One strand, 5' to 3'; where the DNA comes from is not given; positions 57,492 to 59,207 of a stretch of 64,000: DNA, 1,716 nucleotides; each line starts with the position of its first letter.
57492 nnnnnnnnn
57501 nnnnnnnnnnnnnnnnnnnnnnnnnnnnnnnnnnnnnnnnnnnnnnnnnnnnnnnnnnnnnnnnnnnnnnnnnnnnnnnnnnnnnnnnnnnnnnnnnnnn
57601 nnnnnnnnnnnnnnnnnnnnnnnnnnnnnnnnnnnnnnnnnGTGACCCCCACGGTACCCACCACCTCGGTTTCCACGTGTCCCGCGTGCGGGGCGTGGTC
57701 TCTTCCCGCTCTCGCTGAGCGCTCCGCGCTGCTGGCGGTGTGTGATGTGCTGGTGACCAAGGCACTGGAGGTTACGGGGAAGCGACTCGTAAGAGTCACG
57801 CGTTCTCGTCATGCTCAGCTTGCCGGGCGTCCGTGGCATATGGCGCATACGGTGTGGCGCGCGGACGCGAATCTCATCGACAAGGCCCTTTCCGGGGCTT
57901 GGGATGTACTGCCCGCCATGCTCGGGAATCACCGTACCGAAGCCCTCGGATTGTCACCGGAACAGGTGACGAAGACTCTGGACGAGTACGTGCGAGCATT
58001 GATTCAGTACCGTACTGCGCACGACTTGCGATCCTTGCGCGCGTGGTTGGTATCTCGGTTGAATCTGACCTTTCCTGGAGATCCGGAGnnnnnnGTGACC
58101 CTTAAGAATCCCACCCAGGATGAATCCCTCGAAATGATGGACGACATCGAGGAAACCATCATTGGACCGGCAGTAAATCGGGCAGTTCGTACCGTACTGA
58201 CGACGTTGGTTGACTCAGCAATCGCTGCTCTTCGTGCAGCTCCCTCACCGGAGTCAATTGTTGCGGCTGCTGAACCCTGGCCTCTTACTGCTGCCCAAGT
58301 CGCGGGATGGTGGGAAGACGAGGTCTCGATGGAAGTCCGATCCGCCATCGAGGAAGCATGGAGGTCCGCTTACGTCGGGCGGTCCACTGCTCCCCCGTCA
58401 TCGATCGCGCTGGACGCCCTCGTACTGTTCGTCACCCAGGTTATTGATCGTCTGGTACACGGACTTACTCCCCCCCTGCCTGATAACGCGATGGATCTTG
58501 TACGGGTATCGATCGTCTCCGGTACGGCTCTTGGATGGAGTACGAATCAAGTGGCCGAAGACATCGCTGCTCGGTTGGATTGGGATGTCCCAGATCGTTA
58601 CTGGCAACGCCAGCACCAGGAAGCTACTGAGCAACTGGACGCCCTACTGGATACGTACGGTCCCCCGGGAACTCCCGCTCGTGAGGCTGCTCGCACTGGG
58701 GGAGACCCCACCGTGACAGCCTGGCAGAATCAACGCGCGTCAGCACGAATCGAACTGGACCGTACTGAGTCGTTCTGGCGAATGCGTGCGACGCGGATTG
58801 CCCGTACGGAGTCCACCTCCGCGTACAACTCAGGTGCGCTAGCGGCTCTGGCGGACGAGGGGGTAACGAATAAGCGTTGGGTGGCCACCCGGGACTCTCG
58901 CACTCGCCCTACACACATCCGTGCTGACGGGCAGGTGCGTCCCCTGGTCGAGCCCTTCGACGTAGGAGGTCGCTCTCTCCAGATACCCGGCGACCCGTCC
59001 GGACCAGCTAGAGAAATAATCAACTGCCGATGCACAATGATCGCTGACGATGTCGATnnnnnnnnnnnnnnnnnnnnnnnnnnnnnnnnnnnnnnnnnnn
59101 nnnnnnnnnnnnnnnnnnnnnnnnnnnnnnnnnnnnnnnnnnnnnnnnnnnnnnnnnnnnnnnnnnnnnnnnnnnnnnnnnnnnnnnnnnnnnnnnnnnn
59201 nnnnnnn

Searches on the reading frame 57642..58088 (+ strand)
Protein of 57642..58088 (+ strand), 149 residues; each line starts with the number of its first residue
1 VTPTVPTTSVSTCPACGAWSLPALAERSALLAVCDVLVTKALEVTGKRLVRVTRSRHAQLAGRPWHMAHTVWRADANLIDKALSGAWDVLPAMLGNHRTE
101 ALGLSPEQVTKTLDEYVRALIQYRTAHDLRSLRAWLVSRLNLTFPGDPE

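Call 6: search_protein_families(library=pfam, proteins=[window:57642-58088:+], max_evalue=0.1)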
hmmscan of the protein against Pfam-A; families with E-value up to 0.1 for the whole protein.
window:57642-58088:+ (149 aa): 1 family
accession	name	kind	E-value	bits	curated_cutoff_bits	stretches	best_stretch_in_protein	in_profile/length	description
PF07213.16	DAP10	-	0.027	14.8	22.9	1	8-46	20-58/79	DAP10 membrane protein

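Call 7: search_protein_families(library=phrogs, proteins=[window:57642-58088:+], max_evalue=0.01)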
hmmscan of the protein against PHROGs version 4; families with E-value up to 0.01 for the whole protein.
window:57642-58088:+ (149 aa): 2 families
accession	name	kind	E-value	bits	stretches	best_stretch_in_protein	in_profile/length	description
phrog_776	-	head and packaging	5.7e-13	49.4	1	23-128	516-617/620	portal protein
phrog_14528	-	unknown function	1.1e-08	36.4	1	28-137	12-114/122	-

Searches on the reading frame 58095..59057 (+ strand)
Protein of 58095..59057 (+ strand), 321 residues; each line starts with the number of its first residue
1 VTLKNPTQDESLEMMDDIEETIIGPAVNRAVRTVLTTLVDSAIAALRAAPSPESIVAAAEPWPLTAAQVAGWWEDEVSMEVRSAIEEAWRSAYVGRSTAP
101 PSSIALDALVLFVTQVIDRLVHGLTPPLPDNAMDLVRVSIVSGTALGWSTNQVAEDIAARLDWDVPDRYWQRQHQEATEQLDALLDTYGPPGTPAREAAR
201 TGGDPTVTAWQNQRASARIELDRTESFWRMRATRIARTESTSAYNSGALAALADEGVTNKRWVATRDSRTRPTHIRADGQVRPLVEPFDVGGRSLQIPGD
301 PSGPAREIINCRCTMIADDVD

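Call 6: search_protein_families(library=pfam, proteins=[window:58095-59057:+], max_evalue=0.1)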
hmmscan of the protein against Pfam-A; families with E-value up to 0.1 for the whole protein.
window:58095-59057:+ (321 aa): 1 family
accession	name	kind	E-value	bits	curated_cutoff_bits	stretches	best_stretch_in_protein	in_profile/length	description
PF04233.19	Phage_Mu_F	-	8.1e-14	52.8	29.6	1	225-316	28-112/112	Phage Mu protein F like protein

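Call 7: search_protein_families(library=phrogs, proteins=[window:58095-59057:+], max_evalue=0.01)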
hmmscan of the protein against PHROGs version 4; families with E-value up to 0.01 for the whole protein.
window:58095-59057:+ (321 aa): 18 families
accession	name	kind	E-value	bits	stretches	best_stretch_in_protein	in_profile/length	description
phrog_2468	-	head and packaging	4.7e-40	138.9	1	69-315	79-269/303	head morphogenesis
phrog_859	-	head and packaging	1.1e-35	124.4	1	7-316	4-287/807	portal protein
phrog_3517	-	head and packaging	6.5e-27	95.8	1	214-316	217-326/371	head morphogenesis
phrog_2662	-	head and packaging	4e-24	86.2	1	227-317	619-707/717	portal protein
phrog_18477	-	head and packaging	9.8e-21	75.1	1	43-319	38-299/760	head morphogenesis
phrog_34890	-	head and packaging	1.9e-18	67.1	1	216-319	197-307/679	head morphogenesis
phrog_6577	-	unknown function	2.4e-15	56.9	1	227-317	147-228/1066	-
phrog_595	-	head and packaging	1e-13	52.5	1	230-318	220-297/513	head maturation protease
phrog_21406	-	unknown function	2.6e-13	49.4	1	250-315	286-349/1668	-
phrog_115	-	head and packaging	5.5e-13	49.9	1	230-320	240-319/665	minor head protein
phrog_324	-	head and packaging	2.7e-10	40.9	1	229-317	235-316/624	head morphogenesis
phrog_19443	-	head and packaging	1.5e-09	37.9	1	229-317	201-283/579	minor head protein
phrog_15127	-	head and packaging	2.8e-08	33.7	1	229-311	162-244/602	head protein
phrog_4728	-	head and packaging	3.8e-06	27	1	181-320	188-301/591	head morphogenesis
phrog_2841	-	head and packaging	4.7e-05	23.6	1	217-321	227-309/525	minor head protein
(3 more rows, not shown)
